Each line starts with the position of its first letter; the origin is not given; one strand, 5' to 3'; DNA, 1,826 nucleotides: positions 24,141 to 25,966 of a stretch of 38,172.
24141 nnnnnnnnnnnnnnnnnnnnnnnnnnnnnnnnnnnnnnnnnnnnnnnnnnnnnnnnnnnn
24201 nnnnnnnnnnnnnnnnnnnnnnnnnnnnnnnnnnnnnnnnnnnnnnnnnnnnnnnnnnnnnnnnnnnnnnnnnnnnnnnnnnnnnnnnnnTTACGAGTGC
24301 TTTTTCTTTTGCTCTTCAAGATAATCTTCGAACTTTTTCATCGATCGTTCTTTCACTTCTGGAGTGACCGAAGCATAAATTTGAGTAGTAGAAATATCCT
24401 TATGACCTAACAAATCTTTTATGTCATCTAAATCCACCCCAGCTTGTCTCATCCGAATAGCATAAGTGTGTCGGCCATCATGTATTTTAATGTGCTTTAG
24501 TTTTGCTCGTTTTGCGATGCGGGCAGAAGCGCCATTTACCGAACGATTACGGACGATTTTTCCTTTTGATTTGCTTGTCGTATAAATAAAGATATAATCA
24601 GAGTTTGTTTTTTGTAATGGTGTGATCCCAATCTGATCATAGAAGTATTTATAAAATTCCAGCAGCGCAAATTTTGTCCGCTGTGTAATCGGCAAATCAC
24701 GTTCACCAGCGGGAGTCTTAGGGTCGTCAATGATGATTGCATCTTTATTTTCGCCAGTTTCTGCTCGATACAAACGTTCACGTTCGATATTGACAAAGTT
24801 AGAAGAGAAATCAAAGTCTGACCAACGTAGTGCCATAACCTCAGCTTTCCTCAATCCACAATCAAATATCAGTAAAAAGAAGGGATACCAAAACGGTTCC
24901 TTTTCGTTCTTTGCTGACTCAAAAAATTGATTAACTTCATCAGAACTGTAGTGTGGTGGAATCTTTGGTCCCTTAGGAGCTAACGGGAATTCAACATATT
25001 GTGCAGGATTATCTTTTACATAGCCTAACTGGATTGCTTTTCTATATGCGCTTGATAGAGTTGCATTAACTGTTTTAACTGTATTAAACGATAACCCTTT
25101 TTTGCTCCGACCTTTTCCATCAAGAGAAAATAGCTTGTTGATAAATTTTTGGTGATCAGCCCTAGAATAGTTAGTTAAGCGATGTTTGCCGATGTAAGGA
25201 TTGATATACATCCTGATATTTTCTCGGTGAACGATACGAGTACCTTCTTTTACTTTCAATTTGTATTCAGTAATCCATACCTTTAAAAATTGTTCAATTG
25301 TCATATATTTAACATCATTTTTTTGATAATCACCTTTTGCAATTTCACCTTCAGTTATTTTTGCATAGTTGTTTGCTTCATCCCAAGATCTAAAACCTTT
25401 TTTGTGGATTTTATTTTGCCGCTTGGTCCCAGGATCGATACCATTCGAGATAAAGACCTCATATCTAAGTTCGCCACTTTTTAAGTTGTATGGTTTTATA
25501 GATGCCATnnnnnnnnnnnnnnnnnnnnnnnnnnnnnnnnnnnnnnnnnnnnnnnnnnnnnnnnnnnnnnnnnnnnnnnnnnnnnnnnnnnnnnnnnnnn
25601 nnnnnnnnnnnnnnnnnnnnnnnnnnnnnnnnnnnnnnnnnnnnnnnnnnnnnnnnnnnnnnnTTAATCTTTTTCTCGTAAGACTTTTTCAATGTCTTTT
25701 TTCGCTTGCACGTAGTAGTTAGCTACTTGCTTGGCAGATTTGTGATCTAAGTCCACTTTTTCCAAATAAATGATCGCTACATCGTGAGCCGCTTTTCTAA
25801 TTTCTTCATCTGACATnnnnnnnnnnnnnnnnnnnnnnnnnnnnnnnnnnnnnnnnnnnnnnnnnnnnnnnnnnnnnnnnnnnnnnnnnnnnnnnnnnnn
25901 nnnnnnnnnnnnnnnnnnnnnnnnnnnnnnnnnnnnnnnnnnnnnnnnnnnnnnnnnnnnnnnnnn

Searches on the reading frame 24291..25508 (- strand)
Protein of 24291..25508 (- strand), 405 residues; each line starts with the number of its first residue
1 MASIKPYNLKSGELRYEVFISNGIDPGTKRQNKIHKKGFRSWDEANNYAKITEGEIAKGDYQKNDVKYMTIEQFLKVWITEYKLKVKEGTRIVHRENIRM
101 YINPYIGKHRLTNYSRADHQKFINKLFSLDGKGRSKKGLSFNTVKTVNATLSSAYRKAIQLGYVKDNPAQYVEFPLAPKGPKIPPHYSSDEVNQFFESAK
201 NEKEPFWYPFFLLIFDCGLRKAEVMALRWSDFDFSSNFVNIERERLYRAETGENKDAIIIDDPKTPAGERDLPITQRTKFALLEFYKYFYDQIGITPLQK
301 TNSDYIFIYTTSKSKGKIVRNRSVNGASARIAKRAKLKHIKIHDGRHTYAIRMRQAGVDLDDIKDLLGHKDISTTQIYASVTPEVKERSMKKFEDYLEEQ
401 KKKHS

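Call 7: search_dna_similar(query=window:24291-25508:-, collection=phages, mode=protein, max_rows=25)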
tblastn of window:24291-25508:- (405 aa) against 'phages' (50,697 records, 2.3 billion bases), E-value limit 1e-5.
Records with a match: 1774; places in all: 1791; records where one place covers at least 80% of the query: 1181.
Best place of each record, by identity: 60-80% 2; <60% 1772.
By first word of the organism name: Streptococcus 597; Mycobacterium 285; Bacteriophage 110; Escherichia 74; Staphylococcus 66; Paenibacillus 62; Gordonia 54; Lactobacillus 43; Listeria 42; Helicobacter 41; and 72 more.
By host as written in the record: - 225; Mycobacterium smegmatis mc2 155 180; Mycobacterium smegmatis mc#155 51; Gordonia terrae 3612 36; Paenibacillus larvae 35; Helicobacter pylori 28; Listeria monocytogenes 27; Staphylococcus aureus 24; and 745 more.
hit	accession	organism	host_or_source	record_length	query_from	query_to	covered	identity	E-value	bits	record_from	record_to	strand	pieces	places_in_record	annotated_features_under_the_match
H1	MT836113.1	Bacteriophage sp.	human fecal samples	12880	1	405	100%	60.3%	2e-160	505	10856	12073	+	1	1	record has no annotation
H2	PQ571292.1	Enterococcus phage EG-TP1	Enterococcus gallinarum BBC_KY_5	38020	1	405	100%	59.1%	2e-157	496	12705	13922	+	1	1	integrase | hypothetical protein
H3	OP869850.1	Lacticaseibacillus phage R24.2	Lacticaseibacillus rhamnosus LMG 23327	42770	1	399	99%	43.2%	8e-101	333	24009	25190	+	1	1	hypothetical protein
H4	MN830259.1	Lactobacillus phage JNU_P10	Lactobacillus paracasei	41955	1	405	100%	42.3%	6e-100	331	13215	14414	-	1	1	site-specific recombinase | hypothetical protein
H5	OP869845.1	Lacticaseibacillus phage R10.1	Lacticaseibacillus rhamnosus LMG 25881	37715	1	399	99%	42.9%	3e-100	332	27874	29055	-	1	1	hypothetical protein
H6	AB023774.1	Lactobacillus phage phiFSW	-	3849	1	399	99%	42.7%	1e-100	330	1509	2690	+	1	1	int: integrase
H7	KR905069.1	Lactobacillus phage iLp84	Lactobacillus paracasei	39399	1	399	99%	42.7%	2e-99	330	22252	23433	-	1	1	integrase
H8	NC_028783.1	Lactobacillus phage iLp84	Lactobacillus paracasei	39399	1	399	99%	42.7%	2e-99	330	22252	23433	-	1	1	integrase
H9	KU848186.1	Lactobacillus phage PLE3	Lactobacillus casei BL23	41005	1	399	99%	42.7%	2e-99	330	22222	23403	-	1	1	integrase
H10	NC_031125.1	Lactobacillus phage PLE3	Lactobacillus casei BL23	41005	1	399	99%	42.7%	2e-99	330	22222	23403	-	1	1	integrase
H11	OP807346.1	Lacticaseibacillus phage R9.1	Lacticaseibacillus casei LMG 23550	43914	1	399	99%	42.7%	2e-99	330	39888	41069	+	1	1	hypothetical protein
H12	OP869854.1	Lacticaseibacillus phage R26.26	Lacticaseibacillus rhamnosus LMG 23551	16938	1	399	99%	42.2%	1e-98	327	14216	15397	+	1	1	hypothetical protein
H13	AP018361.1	Lactobacillus phage T25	Lactobacillus paracasei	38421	97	405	76%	43.8%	2e-77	266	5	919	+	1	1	integrase family protein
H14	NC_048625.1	Lactobacillus phage T25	Lactobacillus paracasei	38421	97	405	76%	43.8%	2e-77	266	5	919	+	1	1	integrase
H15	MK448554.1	Streptococcus satellite phage Javan591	Streptococcus suis T15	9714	4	397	97%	29.8%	2e-31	132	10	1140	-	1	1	integrase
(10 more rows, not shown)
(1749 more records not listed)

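Call 12: get_annotated_region(hit=H6, flank=3000)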
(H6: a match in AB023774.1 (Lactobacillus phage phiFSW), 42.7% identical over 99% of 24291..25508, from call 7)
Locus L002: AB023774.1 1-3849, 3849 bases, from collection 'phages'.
description: Lactobacillus phage phiFSW int gene for integrase, complete cds, recombination site (attP).
organism: Lactobacillus phage phiFSW (NCBI taxid 91019)
taxonomy: Viruses; Duplodnaviria; Heunggongvirae; Uroviricota; Caudoviricetes
host: -; source: -; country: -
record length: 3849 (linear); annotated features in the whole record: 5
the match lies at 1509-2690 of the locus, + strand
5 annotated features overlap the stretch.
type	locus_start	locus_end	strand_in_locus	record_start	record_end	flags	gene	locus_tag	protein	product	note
regulatory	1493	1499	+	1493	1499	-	-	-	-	ribosome_binding_site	-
CDS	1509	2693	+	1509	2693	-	int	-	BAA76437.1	integrase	-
repeat_region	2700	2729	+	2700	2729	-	IR-P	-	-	-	putative terminator of integrase; result in site-specific recombination with phiFSW host genome of Lactobacillus casei; ...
repeat_region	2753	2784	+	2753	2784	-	IR-P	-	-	-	putative terminator of integrase; result in site-specific recombination with phiFSW host genome of Lactobacillus casei; ...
misc_feature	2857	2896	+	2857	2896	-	-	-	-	-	recombination region of bacteriophage phiFSW genome (attP) at integration into host chromosome.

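Call 15: search_protein_families(library=pfam, proteins=[window:24291-25508:-], max_evalue=10)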
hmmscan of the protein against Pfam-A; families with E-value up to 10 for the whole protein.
window:24291-25508:- (405 aa): 4 families
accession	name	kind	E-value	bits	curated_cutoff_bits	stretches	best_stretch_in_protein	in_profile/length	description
PF00589.27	Phage_integrase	-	3.6e-26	92.4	27.1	1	189-382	5-169/172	Phage integrase family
PF14659.12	Phage_int_SAM_3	-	4.5e-14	52.9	22.6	1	70-126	1-57/58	Phage integrase, N-terminal SAM-like domain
PF13102.12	Phage_int_SAM_5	-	0.00013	22.7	22.3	1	74-169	5-93/98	Phage integrase SAM-like domain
PF14657.12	Arm-DNA-bind_4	-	0.00082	19.4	22.3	1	15-59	1-45/47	Arm DNA-binding domain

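Call 17: find_encoding_contigs(protein=window:24291-25508:-, flank=10000, max_places=10)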
Protein window:24291-25508:- (405 aa): 6 contigs read that carry it; 4 places shown.
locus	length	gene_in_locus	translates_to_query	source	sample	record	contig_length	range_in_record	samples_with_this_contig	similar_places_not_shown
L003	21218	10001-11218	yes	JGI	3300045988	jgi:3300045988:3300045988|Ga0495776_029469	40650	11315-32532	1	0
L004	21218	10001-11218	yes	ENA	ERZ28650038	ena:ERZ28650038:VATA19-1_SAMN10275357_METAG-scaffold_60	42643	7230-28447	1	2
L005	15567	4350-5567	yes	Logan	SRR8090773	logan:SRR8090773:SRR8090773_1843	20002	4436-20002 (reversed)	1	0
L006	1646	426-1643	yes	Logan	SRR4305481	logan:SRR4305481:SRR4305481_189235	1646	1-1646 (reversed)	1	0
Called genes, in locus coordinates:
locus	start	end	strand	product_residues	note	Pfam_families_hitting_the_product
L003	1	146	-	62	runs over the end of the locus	PF07852:DUF1642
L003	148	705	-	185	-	PF07852:DUF1642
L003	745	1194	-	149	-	-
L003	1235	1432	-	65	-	-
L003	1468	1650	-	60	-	-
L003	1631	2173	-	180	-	PF03838:RecU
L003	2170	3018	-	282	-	PF01695:IstB_IS21, PF00308:Bac_DnaA, PF13481:AAA_25 (faint), PF00004:AAA (weak)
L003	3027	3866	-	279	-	PF14297:Lin1244_N, PF07261:DnaB_2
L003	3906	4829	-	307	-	PF03837:RecT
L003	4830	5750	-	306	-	PF09588:YqaJ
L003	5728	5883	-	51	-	-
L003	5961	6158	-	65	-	-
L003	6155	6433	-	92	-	-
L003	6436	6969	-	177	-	PF01381:HTH_3 (weak)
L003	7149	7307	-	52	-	-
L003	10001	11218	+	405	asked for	PF14659:Phage_int_SAM_3, PF00589:Phage_integrase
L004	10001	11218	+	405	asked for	PF14659:Phage_int_SAM_3, PF00589:Phage_integrase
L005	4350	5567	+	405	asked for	PF14659:Phage_int_SAM_3, PF00589:Phage_integrase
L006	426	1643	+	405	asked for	PF14659:Phage_int_SAM_3, PF00589:Phage_integrase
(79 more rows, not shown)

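Call 41: search_protein_families(library=phrogs, proteins=[window:24291-25508:-], max_evalue=0.01)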
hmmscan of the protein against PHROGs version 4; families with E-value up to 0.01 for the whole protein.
window:24291-25508:- (405 aa): 13 families
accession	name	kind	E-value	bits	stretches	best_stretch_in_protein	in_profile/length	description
phrog_1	-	integration and excision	6.8e-73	247.9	1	5-403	102-457/611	integrase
phrog_216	-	integration and excision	8.5e-39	134.4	1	143-399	14-246/301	integrase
phrog_7685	-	integration and excision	6.3e-12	46.6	1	300-395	147-237/240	integrase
phrog_26960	-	unknown function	9.7e-08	33.4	1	28-127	29-127/146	-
phrog_38497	-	unknown function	1.3e-07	32.6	1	1-40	27-66/69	-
phrog_23271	-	unknown function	3.9e-06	27.7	1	335-390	4-59/67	-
phrog_35951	-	unknown function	4.9e-05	24.7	1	326-382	7-63/97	-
phrog_7269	-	integration and excision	0.0002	22.2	1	340-393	28-81/89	integrase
phrog_7244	-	integration and excision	0.00031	21.1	1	144-232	139-223/263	integrase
phrog_34557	-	integration and excision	0.00035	21.3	1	300-391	90-176/183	integrase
phrog_23783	-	integration and excision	0.00054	21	1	4-170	3-150/162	integrase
phrog_25190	-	integration and excision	0.001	20.4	1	322-387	29-95/109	integrase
phrog_24775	-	unknown function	0.0062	17.6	1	337-402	22-91/101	-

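Call 46: search_solved_structures(query=window:24291-25508:-, max_evalue=0.001)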
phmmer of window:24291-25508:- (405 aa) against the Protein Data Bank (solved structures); distinct sequences matched with E-value up to 0.001: 11.
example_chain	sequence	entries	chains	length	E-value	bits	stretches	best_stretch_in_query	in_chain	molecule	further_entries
6emy_A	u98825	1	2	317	6.9e-13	51.8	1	94-387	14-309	Int protein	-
6en0_A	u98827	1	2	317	7.3e-13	51.7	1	94-384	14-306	Int protein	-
6emz_A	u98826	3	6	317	1.9e-12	50.3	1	94-384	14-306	Int protein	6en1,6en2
4a8e_A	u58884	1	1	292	4e-12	49.2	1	301-392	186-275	PROBABLE TYROSINE RECOMBINASE XERC-LIKE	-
5hxy_A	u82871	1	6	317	9.1e-09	38.2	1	299-382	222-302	Tyrosine recombinase XerA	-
2a3v_A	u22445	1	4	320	4.8e-08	35.8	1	327-381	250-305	site-specific recombinase IntI4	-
1a0p_A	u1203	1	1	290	1e-06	31.4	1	340-384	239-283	SITE-SPECIFIC RECOMBINASE XERD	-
9i5v_14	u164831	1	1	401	1.4e-06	31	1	300-384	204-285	Ribosome-associated translation inhibitor RaiA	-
3nkh_A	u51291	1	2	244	2.8e-06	30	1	217-395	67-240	Integrase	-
5dcf_A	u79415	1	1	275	0.00014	24.4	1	340-384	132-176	Tyrosine recombinase XerD,DNA translocase FtsK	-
2kkp_A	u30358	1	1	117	0.00076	22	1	69-178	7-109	Phage integrase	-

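Call 63: search_protein_families(library=ncbifam, proteins=[window:24291-25508:-], max_evalue=0.01)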
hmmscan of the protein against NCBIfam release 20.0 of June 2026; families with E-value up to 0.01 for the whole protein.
window:24291-25508:- (405 aa): 13 families
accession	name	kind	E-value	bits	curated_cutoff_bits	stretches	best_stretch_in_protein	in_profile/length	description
TIGR02224.1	recomb_XerC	equivalog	8e-25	87.8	335.15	2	269-386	171-282/295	tyrosine recombinase XerC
NF040815.2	recomb_XerA_Arch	equivalog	2.8e-23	82.8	220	1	105-384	30-257/263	site-specific tyrosine recombinase/integron integrase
TIGR02225.1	recomb_XerD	equivalog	2e-20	73.3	329.6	1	134-385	53-278/290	site-specific tyrosine recombinase XerD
NF001399.0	PRK00283.1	subfamily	3.5e-18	65.9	279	2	269-385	177-287/300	tyrosine recombinase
TIGR02249.1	integrase_gron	subfamily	1.4e-16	60.8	265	2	329-382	247-301/315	integron integrase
NF002331.0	PRK01287.1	subfamily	4e-14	52.4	371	1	138-382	94-313/365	site-specific tyrosine recombinase XerC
NF003462.0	PRK05084.1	equivalog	3.4e-11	42.5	267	1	213-393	203-356/360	tyrosine recombinase XerS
NF011946.0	PRK15417.1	equivalog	2.2e-07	30.4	435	1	337-382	271-316/337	integron integrase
NF007370.0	PRK09870.1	subfamily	1.9e-06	27.7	221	0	299-380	100-178/200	tyrosine-type DNA invertase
NF040693.1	recomb_GmtY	equivalog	3.5e-05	23.2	340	1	284-383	334-434/441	gamma-mobile-trio recombinase GmtY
NF007371.0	PRK09871.1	subfamily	5e-05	22.9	222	0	335-381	128-174/198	tyrosine-type DNA invertase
NF002685.0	PRK02436.1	equivalog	0.00021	21.2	178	1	210-248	117-155/245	site-specific tyrosine recombinase XerD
NF041502.1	integrase_1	equivalog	0.002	17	350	1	322-388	304-367/484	site-specific integrase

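Call 64: search_protein_families(library=pfam, alignment_id=A2, max_evalue=0.01)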
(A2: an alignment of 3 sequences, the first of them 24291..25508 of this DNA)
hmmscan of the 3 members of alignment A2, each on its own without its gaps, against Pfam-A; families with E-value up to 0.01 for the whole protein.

A. member 1, window:24291-25508:- (405 aa): 4 families
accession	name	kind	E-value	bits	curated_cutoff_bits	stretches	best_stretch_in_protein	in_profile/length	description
PF00589.27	Phage_integrase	-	3.6e-26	92.4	27.1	1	189-382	5-169/172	Phage integrase family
PF14659.12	Phage_int_SAM_3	-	4.5e-14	52.9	22.6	1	70-126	1-57/58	Phage integrase, N-terminal SAM-like domain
PF13102.12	Phage_int_SAM_5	-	0.00013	22.7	22.3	1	74-169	5-93/98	Phage integrase SAM-like domain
PF14657.12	Arm-DNA-bind_4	-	0.00082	19.4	22.3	1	15-59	1-45/47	Arm DNA-binding domain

B. families by the number of members that match (of 3 scanned): 5 families
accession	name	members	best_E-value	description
PF00589.27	Phage_integrase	3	4.9e-28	Phage integrase family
PF14659.12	Phage_int_SAM_3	3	2.9e-16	Phage integrase, N-terminal SAM-like domain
PF14657.12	Arm-DNA-bind_4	3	8.8e-09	Arm DNA-binding domain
PF13102.12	Phage_int_SAM_5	3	4.9e-06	Phage integrase SAM-like domain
PF22022.2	Phage_int_M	2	0.004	Phage integrase central domain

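Call 72: get_annotated_region(hit=H4, flank=900)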
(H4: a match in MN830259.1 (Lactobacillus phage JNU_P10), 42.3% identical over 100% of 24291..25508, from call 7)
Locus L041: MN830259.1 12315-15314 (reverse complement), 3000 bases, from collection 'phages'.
description: Lactobacillus phage JNU_P10, complete genome.
organism: Lactobacillus phage JNU_P10 (NCBI taxid 2686380)
taxonomy: Viruses; Duplodnaviria; Heunggongvirae; Uroviricota; Caudoviricetes; Pleetrevirus
host: Lactobacillus paracasei; source: -; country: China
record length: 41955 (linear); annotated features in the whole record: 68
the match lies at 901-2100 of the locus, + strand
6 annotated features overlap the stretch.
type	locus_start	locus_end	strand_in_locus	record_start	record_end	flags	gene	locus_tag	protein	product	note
CDS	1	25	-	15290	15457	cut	-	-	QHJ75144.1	hypothetical protein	JNU_P10_GM000019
CDS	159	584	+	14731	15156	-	-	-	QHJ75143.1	hypothetical protein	JNU_P10_GM000018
CDS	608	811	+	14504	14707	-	-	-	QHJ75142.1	hypothetical protein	JNU_P10_GM000017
CDS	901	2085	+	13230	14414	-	-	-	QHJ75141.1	site-specific recombinase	JNU_P10_GM000016; site-specific recombinase, phage integrase family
CDS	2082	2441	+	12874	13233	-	-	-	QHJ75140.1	hypothetical protein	JNU_P10_GM000015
CDS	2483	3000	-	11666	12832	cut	-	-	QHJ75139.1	lysin protein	JNU_P10_GM000014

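Call 73: get_annotated_region(hit=H3, flank=900)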
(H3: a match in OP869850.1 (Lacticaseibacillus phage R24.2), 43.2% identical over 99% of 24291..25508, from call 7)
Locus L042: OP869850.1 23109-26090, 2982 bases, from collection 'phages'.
description: Lacticaseibacillus phage R24.2, complete genome.
organism: Lacticaseibacillus phage R24.2 (NCBI taxid 3017305)
taxonomy: Viruses; Duplodnaviria; Heunggongvirae; Uroviricota; Caudoviricetes; Pleetrevirus
host: Lacticaseibacillus rhamnosus LMG 23327; source: -; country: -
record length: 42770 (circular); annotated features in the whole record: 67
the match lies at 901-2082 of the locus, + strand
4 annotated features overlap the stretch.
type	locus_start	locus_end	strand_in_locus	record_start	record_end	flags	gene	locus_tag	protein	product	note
CDS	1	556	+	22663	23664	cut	-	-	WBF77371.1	hypothetical protein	-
CDS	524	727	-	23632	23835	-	-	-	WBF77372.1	hypothetical protein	-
CDS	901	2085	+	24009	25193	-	-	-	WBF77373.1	hypothetical protein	-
CDS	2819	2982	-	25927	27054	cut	-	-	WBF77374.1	hypothetical protein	-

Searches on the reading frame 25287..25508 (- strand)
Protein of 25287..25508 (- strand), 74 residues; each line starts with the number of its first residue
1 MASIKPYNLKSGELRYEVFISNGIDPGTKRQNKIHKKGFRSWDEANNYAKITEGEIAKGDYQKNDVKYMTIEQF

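Call 62: search_solved_structures(query=window:25287-25508:-, max_evalue=10, show_alignments=3)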
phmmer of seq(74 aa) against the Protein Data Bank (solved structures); distinct sequences matched with E-value up to 10: 4.
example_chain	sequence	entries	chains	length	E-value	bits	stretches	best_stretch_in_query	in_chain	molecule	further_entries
3fip_A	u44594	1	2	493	0.46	14.1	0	5-62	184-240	Outer membrane usher protein papC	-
2vqi_A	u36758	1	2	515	0.58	13.8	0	5-62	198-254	OUTER MEMBRANE USHER PROTEIN PAPC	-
6cd2_C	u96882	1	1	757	2.1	12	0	5-62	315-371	Outer membrane usher protein PapC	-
7lhg_C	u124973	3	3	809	2.9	11.6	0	5-62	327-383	P fimbrial usher protein PapC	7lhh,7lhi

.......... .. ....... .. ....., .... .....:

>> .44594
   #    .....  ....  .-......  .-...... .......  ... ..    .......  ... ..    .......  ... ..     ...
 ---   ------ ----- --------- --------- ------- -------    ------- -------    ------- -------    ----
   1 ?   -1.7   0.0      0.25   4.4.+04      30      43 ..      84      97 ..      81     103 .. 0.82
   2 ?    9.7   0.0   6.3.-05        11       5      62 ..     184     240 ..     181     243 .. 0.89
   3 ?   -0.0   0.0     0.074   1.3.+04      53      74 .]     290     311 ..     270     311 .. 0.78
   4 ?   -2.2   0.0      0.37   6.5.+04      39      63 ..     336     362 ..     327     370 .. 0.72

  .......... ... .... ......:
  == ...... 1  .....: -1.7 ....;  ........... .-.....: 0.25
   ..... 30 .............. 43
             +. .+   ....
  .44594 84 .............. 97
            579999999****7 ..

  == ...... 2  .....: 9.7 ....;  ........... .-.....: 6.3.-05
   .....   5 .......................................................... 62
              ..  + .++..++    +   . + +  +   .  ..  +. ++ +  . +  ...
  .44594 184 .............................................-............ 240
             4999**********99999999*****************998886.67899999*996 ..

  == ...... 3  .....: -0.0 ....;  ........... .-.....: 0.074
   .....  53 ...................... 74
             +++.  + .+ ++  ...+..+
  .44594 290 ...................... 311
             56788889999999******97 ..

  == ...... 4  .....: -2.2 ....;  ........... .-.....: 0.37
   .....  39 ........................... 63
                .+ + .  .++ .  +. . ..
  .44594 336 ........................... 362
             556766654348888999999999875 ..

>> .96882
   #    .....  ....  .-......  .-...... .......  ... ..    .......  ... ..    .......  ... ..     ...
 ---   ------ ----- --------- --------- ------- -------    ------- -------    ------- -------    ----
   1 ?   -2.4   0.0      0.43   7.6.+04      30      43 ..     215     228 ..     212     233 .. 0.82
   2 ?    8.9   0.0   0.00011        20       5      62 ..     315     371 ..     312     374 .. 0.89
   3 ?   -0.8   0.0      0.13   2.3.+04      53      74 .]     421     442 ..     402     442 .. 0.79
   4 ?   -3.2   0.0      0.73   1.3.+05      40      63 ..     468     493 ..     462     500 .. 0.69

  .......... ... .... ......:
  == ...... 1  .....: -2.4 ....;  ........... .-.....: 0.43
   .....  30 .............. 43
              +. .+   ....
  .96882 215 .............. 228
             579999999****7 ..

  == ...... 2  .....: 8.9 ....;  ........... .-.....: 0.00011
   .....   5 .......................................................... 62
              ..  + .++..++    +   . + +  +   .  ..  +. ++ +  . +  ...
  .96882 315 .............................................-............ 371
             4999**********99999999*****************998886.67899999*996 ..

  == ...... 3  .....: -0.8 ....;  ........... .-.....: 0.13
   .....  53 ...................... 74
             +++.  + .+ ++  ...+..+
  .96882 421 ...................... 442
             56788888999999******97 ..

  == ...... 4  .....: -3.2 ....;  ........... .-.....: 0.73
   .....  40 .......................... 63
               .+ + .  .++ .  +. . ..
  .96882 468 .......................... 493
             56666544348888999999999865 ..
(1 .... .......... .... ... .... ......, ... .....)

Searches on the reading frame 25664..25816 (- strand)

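Call 41: search_protein_families(library=phrogs, proteins=[window:25664-25816:-], max_evalue=0.01)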
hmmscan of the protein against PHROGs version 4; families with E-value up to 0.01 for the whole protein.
window:25664-25816:- (50 aa): 0 families

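Call 54: search_protein_families(library=pfam, proteins=[window:25664-25816:-], max_evalue=0.1)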
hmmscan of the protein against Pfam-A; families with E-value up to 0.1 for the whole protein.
window:25664-25816:- (50 aa): 3 families
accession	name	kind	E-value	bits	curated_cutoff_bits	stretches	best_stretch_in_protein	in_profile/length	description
PF14550.11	Peptidase_S78_2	-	0.046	14.2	24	1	1-43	32-76/126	Putative phage serine protease XkdF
PF21268.3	Helic-prim_T7_N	-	0.047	14.4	27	1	25-50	27-52/59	Bacteriophage T7 DNA helicase/primase, N-terminal a+b fold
PF17865.7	AAA_lid_5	-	0.055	14.1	22.7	1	16-48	8-40/104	Midasin AAA lid domain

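Call 77: search_protein_families(library=padloc, proteins=[window:25664-25816:-], max_evalue=0.01)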
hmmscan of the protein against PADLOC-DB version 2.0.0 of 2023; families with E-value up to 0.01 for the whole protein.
window:25664-25816:- (50 aa): 1 family
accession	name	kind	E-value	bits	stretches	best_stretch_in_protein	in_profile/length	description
PDLC00641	ZorB2|ZorB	-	0.0035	15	1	13-48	34-69/238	MotB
